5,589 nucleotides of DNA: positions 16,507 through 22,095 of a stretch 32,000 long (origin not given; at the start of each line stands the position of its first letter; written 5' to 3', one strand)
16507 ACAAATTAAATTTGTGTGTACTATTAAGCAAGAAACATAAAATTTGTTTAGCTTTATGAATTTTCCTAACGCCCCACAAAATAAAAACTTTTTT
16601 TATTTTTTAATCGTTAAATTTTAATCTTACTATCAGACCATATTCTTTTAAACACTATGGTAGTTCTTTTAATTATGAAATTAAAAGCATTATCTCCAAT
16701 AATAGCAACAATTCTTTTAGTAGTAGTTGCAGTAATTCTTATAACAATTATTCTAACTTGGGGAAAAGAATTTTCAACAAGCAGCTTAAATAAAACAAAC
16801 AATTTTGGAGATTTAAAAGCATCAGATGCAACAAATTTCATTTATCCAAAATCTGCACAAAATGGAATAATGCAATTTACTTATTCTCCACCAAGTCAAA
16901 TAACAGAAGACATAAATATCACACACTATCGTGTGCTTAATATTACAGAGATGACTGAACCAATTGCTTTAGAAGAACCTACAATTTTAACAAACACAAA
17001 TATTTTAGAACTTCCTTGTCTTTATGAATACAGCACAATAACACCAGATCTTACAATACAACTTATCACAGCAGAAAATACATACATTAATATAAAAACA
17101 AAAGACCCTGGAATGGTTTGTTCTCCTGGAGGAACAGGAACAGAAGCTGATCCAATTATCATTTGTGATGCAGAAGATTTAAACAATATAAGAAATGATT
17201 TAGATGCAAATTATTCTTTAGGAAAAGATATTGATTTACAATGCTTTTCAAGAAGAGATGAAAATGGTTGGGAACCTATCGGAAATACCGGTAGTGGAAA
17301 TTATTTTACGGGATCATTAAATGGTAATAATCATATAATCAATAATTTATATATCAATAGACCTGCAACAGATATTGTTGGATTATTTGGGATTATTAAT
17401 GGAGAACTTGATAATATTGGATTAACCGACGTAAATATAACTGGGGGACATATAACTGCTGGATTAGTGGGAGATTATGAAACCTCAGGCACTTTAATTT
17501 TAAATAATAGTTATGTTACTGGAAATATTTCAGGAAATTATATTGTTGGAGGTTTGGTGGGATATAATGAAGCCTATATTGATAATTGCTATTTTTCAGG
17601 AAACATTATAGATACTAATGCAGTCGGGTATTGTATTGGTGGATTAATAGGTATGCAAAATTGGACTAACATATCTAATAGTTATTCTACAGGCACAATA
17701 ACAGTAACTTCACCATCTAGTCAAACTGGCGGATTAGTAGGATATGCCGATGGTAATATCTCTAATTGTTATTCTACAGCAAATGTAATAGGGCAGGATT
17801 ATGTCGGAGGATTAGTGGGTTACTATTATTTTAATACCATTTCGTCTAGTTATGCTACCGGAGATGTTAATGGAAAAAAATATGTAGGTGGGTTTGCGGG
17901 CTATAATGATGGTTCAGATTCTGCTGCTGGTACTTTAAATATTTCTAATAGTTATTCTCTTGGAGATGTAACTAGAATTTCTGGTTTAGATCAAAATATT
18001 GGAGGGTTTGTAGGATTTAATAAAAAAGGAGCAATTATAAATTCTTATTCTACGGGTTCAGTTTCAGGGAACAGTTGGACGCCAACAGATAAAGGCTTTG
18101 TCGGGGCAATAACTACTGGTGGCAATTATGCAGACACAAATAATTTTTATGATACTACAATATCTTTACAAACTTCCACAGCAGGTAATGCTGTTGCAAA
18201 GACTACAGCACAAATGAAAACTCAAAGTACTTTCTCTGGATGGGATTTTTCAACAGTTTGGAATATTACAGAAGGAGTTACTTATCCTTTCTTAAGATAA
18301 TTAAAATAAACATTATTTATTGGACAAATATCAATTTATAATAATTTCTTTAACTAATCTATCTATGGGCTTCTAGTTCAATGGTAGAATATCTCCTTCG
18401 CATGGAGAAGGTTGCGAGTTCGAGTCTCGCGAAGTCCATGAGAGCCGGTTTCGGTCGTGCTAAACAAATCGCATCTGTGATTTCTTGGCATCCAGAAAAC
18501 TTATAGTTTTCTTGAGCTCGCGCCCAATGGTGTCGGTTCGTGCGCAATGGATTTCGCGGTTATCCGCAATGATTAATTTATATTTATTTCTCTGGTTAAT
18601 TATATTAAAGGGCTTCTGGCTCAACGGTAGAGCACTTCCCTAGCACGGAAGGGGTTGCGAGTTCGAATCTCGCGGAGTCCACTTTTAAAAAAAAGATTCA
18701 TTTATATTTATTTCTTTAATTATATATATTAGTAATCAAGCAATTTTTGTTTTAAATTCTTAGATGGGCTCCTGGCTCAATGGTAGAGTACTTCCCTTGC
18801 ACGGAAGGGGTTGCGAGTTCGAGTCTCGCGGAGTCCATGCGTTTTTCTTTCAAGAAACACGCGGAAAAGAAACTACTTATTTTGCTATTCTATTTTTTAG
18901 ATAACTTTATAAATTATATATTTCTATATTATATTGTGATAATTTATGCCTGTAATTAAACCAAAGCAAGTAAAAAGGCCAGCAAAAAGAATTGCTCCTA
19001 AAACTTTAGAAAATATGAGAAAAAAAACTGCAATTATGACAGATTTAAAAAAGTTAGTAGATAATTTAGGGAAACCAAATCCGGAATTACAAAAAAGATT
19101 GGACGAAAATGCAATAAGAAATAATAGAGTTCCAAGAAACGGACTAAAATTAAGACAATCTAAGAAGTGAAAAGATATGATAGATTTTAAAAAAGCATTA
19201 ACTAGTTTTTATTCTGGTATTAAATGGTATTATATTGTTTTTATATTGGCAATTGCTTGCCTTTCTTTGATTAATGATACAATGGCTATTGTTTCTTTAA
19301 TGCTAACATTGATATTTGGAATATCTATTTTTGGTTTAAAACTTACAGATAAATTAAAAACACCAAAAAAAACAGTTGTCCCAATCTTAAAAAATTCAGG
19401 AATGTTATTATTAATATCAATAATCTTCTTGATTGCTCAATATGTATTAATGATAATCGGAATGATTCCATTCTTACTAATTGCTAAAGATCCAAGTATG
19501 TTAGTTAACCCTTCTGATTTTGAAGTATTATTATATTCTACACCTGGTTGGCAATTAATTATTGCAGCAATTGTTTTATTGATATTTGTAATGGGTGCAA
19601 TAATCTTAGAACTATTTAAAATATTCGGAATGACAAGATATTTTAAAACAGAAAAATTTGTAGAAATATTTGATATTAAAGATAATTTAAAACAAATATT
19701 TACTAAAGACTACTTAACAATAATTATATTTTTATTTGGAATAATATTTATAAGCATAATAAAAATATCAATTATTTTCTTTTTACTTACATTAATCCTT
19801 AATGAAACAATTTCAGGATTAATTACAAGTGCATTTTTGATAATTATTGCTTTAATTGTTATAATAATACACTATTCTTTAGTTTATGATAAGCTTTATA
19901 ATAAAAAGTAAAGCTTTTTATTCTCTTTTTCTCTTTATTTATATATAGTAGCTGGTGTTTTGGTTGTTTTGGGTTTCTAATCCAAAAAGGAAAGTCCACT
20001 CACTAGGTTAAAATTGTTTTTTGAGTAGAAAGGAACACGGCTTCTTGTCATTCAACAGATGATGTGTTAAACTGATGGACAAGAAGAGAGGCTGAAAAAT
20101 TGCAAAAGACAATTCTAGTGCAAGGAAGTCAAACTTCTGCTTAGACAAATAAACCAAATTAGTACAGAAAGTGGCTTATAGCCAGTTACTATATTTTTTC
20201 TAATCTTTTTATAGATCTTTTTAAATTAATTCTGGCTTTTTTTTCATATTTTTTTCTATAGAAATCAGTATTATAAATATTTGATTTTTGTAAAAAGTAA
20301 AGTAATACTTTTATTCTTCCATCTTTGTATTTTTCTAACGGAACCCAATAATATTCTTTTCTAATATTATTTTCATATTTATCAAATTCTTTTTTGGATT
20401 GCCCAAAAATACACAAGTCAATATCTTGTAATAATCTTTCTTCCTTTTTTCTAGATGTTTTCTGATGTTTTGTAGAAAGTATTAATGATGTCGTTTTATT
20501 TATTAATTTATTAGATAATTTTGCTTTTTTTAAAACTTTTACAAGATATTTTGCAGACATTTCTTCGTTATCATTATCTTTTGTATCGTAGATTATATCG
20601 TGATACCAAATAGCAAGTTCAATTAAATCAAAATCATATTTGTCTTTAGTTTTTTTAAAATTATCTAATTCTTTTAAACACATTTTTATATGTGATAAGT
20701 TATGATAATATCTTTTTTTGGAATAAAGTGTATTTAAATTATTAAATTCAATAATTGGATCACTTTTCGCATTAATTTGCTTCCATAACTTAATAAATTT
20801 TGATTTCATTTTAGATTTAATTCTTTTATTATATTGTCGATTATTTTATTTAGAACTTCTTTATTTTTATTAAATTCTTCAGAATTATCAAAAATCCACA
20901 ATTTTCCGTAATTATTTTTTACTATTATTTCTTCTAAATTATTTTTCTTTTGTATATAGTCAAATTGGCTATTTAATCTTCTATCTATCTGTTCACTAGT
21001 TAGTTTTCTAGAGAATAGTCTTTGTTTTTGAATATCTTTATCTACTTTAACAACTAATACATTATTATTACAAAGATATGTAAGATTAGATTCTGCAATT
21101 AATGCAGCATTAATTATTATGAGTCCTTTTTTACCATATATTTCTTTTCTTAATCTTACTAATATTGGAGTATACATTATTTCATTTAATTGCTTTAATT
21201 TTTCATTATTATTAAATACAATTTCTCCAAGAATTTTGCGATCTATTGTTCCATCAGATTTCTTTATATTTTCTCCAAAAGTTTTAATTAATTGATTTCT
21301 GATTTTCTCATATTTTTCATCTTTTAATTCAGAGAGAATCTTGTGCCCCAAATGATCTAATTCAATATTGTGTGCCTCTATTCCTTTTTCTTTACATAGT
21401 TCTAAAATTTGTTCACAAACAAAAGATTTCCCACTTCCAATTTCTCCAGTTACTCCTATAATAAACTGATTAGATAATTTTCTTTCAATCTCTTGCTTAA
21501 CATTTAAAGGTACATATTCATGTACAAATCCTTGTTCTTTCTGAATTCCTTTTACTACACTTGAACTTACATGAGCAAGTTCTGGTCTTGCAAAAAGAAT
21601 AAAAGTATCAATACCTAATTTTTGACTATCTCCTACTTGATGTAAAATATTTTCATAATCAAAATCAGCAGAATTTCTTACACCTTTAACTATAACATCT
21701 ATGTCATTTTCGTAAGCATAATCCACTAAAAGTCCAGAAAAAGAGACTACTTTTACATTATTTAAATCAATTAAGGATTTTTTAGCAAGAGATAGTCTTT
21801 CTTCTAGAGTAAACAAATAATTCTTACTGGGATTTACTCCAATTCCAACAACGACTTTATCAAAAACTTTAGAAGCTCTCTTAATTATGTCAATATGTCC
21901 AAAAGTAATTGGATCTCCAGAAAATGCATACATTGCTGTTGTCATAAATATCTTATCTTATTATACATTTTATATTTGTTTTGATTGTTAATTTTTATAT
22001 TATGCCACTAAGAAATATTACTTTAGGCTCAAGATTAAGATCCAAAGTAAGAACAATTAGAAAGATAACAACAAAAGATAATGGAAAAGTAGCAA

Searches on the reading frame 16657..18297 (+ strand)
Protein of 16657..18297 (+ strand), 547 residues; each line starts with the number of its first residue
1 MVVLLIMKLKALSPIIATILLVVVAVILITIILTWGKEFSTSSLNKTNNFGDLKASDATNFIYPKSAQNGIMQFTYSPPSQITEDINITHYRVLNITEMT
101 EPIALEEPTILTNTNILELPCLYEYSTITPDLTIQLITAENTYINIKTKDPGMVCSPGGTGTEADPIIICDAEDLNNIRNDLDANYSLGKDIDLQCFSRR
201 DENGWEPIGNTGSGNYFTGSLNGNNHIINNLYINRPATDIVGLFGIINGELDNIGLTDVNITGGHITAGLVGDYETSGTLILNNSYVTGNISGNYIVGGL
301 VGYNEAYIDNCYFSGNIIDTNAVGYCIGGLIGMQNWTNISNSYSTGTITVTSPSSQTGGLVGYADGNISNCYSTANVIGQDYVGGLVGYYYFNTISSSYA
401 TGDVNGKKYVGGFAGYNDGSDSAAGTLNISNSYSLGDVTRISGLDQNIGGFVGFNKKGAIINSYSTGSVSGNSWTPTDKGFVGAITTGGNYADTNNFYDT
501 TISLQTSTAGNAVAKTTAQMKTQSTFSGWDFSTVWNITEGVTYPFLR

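Call 83: search_protein_families(library=pfam, proteins=[window:16657-18297:+], max_evalue=0.001)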
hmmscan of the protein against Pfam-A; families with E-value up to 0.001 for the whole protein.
window:16657-18297:+ (547 aa): 1 family
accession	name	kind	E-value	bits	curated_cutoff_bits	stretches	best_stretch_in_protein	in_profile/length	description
PF07581.17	Glug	-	4.2e-24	83.7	20.5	4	355-378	3-28/28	The GLUG motif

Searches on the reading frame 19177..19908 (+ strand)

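Call 84: search_protein_families(library=pfam, proteins=[window:19177-19908:+], max_evalue=0.001)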
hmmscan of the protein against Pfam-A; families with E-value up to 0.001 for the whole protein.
window:19177-19908:+ (244 aa): 1 family
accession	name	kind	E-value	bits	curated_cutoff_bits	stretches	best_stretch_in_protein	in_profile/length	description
PF13197.11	DUF4013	-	0.00012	22.4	26.9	1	68-201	34-167/168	Protein of unknown function (DUF4013)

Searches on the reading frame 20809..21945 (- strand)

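Call 84: search_protein_families(library=pfam, proteins=[window:20809-21945:-], max_evalue=0.001)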
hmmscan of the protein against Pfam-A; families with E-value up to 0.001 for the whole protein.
window:20809-21945:- (379 aa): 4 families
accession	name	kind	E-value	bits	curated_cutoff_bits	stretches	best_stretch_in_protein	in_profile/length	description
PF01121.26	CoaE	-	5.2e-27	95.1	27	1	162-345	2-175/180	Dephospho-CoA kinase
PF01467.32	CTP_transf_like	-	6.6e-17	62.4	21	1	11-132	7-131/133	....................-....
PF08218.17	Citrate_ly_lig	-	0.00033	20.8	20.9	1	10-75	8-71/182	Citrate lyase ligase C-terminal domain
PF13401.12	AAA_22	-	0.00057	20.6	27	0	160-229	5-64/130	AAA domain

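Call 86: search_protein_families(library=ncbifam, proteins=[window:20809-21945:-], max_evalue=0.00001)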
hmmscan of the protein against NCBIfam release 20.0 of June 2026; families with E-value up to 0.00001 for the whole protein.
window:20809-21945:- (379 aa): 5 families
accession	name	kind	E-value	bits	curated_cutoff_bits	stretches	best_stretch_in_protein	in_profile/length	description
TIGR01510.1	coaD_prev_kdtB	equivalog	1.5e-45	155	103.3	1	3-156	1-154/155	pantetheine-phosphate adenylyltransferase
TIGR00152.1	TIGR00152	equivalog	1.2e-30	106.8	65.55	1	162-345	1-176/188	dephospho-CoA kinase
NF002879.0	PRK03333.1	equivalog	1e-16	61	215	1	162-343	3-174/395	dephospho-CoA kinase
TIGR00125.1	cyt_tran_rel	domain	3e-11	43.3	27.7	1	11-59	9-61/65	adenylyltransferase/cytidyltransferase family protein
NF000842.0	PRK00071.2-1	equivalog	1.1e-07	31.7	167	1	2-66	3-67/191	nicotinate-nucleotide adenylyltransferase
